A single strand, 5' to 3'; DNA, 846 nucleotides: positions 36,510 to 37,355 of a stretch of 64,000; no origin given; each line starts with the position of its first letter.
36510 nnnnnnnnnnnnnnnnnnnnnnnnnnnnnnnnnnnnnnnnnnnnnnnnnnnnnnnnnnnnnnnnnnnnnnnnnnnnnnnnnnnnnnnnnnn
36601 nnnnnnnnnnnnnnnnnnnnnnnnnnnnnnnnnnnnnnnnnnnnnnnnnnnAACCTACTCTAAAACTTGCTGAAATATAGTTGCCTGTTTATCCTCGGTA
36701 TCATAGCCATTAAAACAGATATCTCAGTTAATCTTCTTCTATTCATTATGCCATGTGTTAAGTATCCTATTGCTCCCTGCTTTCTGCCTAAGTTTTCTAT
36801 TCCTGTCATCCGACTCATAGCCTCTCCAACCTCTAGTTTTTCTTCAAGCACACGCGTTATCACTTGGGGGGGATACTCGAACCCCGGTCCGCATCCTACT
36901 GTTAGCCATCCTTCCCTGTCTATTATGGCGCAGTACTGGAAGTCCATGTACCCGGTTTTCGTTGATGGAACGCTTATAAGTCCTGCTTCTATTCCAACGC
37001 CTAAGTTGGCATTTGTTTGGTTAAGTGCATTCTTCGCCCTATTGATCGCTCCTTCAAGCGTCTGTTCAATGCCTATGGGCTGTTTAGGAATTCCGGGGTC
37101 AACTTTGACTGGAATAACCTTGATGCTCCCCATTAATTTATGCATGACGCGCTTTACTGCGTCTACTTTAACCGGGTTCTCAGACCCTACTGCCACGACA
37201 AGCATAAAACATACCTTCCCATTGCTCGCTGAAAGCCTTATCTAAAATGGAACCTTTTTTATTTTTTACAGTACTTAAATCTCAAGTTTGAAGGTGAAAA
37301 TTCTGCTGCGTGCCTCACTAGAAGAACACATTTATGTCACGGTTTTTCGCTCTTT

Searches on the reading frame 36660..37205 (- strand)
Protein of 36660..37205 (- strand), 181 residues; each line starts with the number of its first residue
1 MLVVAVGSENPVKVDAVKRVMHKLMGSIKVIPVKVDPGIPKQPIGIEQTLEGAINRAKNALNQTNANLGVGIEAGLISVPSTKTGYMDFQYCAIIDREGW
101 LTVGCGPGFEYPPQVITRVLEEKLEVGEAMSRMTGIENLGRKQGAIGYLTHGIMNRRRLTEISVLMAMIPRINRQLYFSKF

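Call 47: search_protein_families(library=pfam, proteins=[window:36660-37205:-], max_evalue=0.01)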
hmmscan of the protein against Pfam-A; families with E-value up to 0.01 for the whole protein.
window:36660-37205:- (181 aa): 1 family
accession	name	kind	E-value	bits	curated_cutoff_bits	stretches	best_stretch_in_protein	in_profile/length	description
PF01931.24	NTPase_I-T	-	2.7e-56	190.3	25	1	7-172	1-162/162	Protein of unknown function DUF84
